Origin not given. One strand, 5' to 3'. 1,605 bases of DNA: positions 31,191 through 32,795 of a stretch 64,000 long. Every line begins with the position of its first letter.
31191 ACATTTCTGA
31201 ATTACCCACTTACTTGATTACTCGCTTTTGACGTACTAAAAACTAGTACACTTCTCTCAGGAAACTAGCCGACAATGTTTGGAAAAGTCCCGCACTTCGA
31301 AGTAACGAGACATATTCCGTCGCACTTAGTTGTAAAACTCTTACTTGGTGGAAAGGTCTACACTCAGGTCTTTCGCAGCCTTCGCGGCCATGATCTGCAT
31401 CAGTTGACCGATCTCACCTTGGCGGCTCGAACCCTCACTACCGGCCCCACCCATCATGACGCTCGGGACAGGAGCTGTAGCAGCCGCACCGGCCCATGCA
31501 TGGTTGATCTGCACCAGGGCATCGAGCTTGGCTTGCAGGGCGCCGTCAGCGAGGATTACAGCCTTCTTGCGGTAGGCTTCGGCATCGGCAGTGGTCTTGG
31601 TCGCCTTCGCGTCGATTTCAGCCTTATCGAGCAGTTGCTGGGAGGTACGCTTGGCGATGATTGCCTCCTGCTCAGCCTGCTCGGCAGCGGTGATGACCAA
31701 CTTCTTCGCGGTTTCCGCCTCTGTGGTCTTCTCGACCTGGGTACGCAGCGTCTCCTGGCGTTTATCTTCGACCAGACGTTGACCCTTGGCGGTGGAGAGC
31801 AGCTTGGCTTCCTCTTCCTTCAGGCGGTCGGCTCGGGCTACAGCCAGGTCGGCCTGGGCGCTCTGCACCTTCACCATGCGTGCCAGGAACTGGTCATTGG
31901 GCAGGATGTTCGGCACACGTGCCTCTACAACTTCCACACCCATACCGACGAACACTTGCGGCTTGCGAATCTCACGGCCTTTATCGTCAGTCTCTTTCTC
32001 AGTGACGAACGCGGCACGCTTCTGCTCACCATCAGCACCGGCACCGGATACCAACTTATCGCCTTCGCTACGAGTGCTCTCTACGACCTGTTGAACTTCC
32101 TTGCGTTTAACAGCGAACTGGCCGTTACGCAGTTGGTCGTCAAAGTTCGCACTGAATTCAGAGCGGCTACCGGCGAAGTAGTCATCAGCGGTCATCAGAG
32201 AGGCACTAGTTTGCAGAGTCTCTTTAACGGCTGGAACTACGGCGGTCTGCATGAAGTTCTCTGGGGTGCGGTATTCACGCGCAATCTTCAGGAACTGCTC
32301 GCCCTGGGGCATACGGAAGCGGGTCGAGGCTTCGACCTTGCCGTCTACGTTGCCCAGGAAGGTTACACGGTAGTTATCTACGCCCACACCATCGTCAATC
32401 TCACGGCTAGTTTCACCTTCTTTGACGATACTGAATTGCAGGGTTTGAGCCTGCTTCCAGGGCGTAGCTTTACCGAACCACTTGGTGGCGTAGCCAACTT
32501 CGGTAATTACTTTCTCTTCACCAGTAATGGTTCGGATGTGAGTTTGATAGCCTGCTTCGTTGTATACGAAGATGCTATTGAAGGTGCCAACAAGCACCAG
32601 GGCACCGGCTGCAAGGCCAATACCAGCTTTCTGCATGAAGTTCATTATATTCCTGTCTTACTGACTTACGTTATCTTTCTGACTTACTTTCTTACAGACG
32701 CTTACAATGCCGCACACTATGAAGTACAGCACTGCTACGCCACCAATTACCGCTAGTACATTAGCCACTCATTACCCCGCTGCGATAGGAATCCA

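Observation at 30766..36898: Flotillin-like SPFH operon divergent from a cluster of 7-8 translationally coupled small TM proteins plus a HicA-like gene, sharing a palindromic control region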

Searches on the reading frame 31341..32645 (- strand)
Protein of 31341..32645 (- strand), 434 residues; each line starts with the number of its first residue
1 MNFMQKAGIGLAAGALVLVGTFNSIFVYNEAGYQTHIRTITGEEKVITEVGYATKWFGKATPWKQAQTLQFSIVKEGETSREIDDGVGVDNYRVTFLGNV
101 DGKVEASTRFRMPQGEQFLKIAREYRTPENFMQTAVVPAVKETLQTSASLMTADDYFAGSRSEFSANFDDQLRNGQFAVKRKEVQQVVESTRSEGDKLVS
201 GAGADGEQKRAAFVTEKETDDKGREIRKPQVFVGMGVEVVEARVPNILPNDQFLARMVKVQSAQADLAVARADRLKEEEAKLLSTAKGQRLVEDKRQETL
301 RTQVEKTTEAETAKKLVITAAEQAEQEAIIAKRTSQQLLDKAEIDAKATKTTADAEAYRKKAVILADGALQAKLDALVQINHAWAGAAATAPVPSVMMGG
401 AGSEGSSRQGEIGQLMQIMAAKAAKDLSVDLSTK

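Call 5: search_protein_families(library=pfam, proteins=[window:31341-32645:-], max_evalue=0.1)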
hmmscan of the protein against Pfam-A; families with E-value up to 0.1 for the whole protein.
window:31341-32645:- (434 aa): 1 family
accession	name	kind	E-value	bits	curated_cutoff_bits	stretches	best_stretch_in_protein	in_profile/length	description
PF01145.31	Band_7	-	4e-09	37.2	23.6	1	92-278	50-175/176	SPFH domain / Band 7 family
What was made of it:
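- Checked: The 434-aa ORF at 31341-32645(-) has a Pfam Band_7 hit of 37.2 bits against a cut-off of 23.6 (call 5).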

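Call 7: search_protein_families(library=phrogs, proteins=[window:31341-32645:-], max_evalue=0.01)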
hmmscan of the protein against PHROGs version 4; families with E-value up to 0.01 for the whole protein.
window:31341-32645:- (434 aa): 2 families
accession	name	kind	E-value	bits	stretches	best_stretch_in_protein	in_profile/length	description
phrog_11908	-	unknown function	2.3e-63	215.5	1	1-430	1-426/430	-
phrog_200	-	other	1.7e-05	25.1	1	7-173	84-238/379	lipoprotein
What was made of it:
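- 31341..32645 (-): SPFH/Band-7 protein, 434 aa. It has an N-terminal TM helix, SPFH domain, 140-residue wall helix and C-terminal helix. Band_7 at 37.2 bits (call 5). phrog_11908 full-length at 2e-63 (call 7).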

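Call 9: search_dna_similar(query=window:31341-32645:-, collection=phages, mode=protein, max_rows=30)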
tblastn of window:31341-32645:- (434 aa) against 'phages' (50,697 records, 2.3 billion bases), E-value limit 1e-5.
Records with a match: 16; places in all: 16; records where one place covers at least 80% of the query: 14.
Best place of each record, by identity: <60% 16.
By first word of the organism name: Vibrio 10; Pseudomonas 2; Alishewanella 2; Sinorhizobium 2.
By host as written in the record: Vibrio parahaemolyticus ATCC 33844 3; Alishewanella sp. SMS8 2; Sinorhizobium meliloti 2; Vibrio harveyi BAA-1116 2; Pseudomonas poae Z9_5 1; Pseudomonas syringae 1; Vibrio campbellii BB120 1; Vibrio parahaemolyticus FORC023 1; and 3 more.
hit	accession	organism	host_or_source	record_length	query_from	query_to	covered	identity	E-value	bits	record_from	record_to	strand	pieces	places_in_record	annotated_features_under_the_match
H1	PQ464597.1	Pseudomonas phage Milchi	Pseudomonas poae Z9_5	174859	22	432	95%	41.5%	4e-68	240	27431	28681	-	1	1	hypothetical protein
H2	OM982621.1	Pseudomonas phage Astolliot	Pseudomonas syringae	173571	22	432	95%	41.2%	5e-67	237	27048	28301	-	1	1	hypothetical protein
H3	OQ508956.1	Alishewanella phage vB_AspM_Slicko01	Alishewanella sp. SMS8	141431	23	434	95%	35.3%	4e-41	161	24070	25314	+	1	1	hypothetical protein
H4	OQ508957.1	Alishewanella phage vB_AspM_Slickus01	Alishewanella sp. SMS8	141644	23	434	95%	35.3%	6e-41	161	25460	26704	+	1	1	hypothetical protein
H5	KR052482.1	Sinorhizobium phage phiN3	Sinorhizobium meliloti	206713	28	430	93%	33.1%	4e-41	162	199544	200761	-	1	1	membrane protease subunit stomatin/prohibitin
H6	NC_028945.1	Sinorhizobium phage phiN3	Sinorhizobium meliloti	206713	28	430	93%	33.1%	4e-41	162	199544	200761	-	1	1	membrane protease subunit stomatin/prohibitin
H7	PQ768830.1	Vibrio phage Pylo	Vibrio campbellii BB120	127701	29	431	93%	25.1%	9e-6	54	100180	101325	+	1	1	hypothetical protein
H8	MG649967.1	Vibrio phage Thalassa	Vibrio harveyi BAA-1116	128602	29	431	93%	25.1%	9e-6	54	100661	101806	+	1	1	hypothetical protein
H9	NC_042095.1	Vibrio phage Thalassa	Vibrio harveyi BAA-1116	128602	29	431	93%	25.1%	9e-6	54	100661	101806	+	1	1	hypothetical protein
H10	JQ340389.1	Vibrio phage pVp-1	Vibrio parahaemolyticus ATCC 33844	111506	29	429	92%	25.1%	7e-9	64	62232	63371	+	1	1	hypothetical protein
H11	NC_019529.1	Vibrio phage pVp-1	Vibrio parahaemolyticus ATCC 33844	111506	29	429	92%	25.1%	7e-9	64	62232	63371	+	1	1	hypothetical protein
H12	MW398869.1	Vibrio phage VPG01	Vibrio parahaemolyticus FORC023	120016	29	429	92%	25.1%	7e-9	64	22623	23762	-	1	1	hypothetical protein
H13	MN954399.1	Vibrio phage VPT02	Vibrio parahaemolyticus ATCC 33844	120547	29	429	92%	25.1%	7e-9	64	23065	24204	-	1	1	hypothetical protein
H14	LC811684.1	Vibrio phage VF16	Vibrio parahaemolyticus NBRC 12711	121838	29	429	92%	25.1%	7e-9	64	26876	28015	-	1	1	hypothetical protein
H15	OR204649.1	Vibrio phage PJN101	Vibrio parahaemolyticus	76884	24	255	53%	25.8%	2e-6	56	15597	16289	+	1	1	hypothetical protein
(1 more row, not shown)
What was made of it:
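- The family occurs in lytic phages (call 9).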

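Call 10: search_dna_similar(query=window:31341-32645:-, collection=plasmids, mode=protein, max_rows=30)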
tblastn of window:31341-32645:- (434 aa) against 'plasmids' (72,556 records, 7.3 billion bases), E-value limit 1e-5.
Records with a match: 5; places in all: 5; records where one place covers at least 80% of the query: 3.
Best place of each record, by identity: <60% 5.
By first word of the organism name: Pseudomonas 3; Persicobacter 2.
By predicted mobility (MOB-suite, as given by PLSDB): non-mobilizable 5.
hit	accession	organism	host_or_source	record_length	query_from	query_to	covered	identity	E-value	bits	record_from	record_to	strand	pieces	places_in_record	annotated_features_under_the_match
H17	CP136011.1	Pseudomonas sp. FeN3W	cell culture,marine sediment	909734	22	432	95%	59.6%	5e-136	437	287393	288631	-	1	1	SPFH domain-containing protein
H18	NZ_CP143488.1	Pseudomonas silesiensis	single cell,landfill for plastics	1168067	22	434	95%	47.5%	8e-91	307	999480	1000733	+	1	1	record has no annotation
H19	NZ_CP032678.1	Pseudomonas sp. Leaf58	Arabidopsis,whole organism,phyllosphere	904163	21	434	95%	47.3%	2e-96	324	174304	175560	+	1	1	SPFH domain-containing protein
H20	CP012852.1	Persicobacter sp. JZB09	cell culture,soil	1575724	22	188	38%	26.8%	2e-13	80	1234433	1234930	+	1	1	none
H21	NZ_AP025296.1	Persicobacter psychrovividus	-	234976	22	188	38%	26.2%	8e-13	78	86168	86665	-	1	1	SPFH domain-containing protein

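Call 15: find_encoding_contigs(protein=window:31341-32645:-, flank=10000, max_places=6)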
Protein window:31341-32645:- (434 aa): 2 contigs read that carry it; 1 place shown.
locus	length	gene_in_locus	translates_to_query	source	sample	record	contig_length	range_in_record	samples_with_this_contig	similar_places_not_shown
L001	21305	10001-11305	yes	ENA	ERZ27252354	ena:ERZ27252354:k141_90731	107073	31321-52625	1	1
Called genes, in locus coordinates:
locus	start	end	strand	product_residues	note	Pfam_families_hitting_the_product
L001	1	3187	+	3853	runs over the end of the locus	PF24801:FNIII-A_GpJ, PF13550:Phage-tail_3, PF01519:DUF16 (faint), PF10805:DUF2730 (faint), PF16043:DUF4795 (faint), PF04102:SlyX (faint), PF09327:Phage_Tail_Tip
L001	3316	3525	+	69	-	-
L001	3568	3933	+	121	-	PF07087:DUF1353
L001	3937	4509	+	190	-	PF00959:Phage_lysozyme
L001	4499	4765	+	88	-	-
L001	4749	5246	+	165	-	-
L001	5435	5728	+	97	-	-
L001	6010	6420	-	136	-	-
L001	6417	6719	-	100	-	-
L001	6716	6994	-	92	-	-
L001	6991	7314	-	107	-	-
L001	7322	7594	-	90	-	-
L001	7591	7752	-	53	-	-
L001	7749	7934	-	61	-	-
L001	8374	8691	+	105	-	-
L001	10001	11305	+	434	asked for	PF01145:Band_7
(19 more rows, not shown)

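Call 16: find_related_loci(query=window:31341-32645:-, collection=viral_contigs, flank=8000)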
Query window:31341-32645:- (434 aa) in viral_contigs; peptide patterns used: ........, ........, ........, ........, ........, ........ (x = any residue, [..] = any of these).
14 stretches matched a pattern; 1 encode a relative of the query (tblastn E <= 1e-3); 1 distinct loci.
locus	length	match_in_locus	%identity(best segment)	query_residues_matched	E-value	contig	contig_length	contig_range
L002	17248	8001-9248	69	15-434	0e+0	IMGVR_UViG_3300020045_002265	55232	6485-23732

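Call 18: find_related_loci(query=window:31341-32645:-, collection=genome_contigs, flank=8000)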
Query window:31341-32645:- (434 aa) in genome_contigs; peptide patterns used: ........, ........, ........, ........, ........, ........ (x = any residue, [..] = any of these).
165 stretches matched a pattern; 1 encode a relative of the query (tblastn E <= 1e-3); 1 distinct loci.
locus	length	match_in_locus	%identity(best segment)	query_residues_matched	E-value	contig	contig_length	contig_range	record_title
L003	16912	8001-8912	26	9-328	2e-13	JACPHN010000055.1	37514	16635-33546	MAG: Candidatus Schekmanbacteria bacterium isolate NC_groundwater_415_Ag_B-0.1um_66_15 GD18-4_B1_scaffold_266305, whole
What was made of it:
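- Tried and rejected: The genome_contigs scan with SPFH returned only a distant Schekmanbacteria hit (call 18).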

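Call 19: get_annotated_region(hit=H17, flank=8000)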
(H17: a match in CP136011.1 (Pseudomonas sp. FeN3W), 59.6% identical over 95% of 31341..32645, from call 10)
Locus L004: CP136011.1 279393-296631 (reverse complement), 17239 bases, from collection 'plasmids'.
description: Pseudomonas sp. FeN3W plasmid unnamed, complete sequence
organism: Pseudomonas sp. FeN3W (NCBI taxid 3035478)
taxonomy: Bacteria; Pseudomonadota; Gammaproteobacteria; Pseudomonadales; Pseudomonadaceae; Pseudomonas; Pseudomonas sp. FeN3W
host: -; source: cell culture,marine sediment; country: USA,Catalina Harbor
typing (MOB-suite, as given by PLSDB): non-mobilizable
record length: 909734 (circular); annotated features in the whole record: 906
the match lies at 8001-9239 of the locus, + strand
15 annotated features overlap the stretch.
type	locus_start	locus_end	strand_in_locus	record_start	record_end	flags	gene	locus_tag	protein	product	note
CDS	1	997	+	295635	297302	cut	-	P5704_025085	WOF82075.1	hypothetical protein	-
CDS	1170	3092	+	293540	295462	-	-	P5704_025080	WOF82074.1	hypothetical protein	-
CDS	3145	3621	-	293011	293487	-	-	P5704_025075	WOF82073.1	hypothetical protein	-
CDS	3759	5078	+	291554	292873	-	-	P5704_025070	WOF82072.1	DUF4116 domain-containing protein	-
CDS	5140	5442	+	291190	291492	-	-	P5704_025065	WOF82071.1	hypothetical protein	-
CDS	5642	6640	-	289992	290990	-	-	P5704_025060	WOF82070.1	DUF4116 domain-containing protein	-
CDS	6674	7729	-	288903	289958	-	-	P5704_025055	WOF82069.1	hypothetical protein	-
CDS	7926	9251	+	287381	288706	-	-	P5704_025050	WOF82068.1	SPFH domain-containing protein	-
CDS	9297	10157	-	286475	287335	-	-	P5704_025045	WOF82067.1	ATP-grasp domain-containing protein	-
CDS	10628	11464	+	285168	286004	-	-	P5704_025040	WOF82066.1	hypothetical protein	-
CDS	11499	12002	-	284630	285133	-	-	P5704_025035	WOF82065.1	hypothetical protein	-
CDS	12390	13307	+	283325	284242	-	-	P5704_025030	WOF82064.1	hypothetical protein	-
CDS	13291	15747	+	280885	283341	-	-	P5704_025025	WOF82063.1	ATP-binding protein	-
CDS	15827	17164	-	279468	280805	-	-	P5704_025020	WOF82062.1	transposase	-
CDS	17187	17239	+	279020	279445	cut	tnpA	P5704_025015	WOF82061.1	IS200/IS605 family transposase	-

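Call 20: get_annotated_region(hit=H1, flank=8000)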
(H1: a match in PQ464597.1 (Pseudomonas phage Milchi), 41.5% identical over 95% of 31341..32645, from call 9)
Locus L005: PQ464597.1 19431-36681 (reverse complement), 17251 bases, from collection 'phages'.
description: Pseudomonas phage Milchi, complete genome.
organism: Pseudomonas phage Milchi (NCBI taxid 3374953)
taxonomy: Viruses; Duplodnaviria; Heunggongvirae; Uroviricota; Caudoviricetes
host: Pseudomonas poae Z9_5; source: -; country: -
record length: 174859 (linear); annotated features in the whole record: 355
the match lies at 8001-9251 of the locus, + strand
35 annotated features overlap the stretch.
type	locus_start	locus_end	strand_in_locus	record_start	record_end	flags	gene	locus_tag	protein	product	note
CDS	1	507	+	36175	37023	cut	-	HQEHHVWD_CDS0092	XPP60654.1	polynucleotide kinase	-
CDS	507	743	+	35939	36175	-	-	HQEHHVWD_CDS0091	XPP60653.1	hypothetical protein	-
CDS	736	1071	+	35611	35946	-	-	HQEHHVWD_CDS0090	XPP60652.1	hypothetical protein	-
CDS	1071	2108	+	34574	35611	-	-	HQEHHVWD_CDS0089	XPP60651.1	RNA ligase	-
CDS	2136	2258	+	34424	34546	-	-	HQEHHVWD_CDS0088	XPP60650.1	hypothetical protein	-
CDS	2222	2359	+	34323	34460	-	-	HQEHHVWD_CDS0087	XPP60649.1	hypothetical protein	-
CDS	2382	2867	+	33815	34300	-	-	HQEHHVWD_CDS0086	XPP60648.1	endolysin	-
CDS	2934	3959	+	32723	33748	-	-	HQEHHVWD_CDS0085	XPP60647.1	cytidyltransferase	-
CDS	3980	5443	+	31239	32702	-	-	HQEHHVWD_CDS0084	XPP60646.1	nicotinamide phosphoribosyl transferase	-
CDS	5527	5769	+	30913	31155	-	-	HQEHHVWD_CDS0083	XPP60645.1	hypothetical protein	-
CDS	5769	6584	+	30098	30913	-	-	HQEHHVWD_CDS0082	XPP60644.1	metallo-phosphoesterase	-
CDS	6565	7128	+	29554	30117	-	-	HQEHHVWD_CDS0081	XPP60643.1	hypothetical protein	-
CDS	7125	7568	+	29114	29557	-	-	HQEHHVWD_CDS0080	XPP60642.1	hypothetical protein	-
CDS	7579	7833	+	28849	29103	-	-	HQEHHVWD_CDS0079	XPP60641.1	hypothetical protein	-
CDS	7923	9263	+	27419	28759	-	-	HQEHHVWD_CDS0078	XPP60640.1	hypothetical protein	-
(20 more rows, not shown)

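Call 33: search_protein_families(library=padloc, proteins=[window:31341-32645:-], max_evalue=0.01)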
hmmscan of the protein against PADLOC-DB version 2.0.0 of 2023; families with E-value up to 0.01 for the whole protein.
window:31341-32645:- (434 aa): 0 families
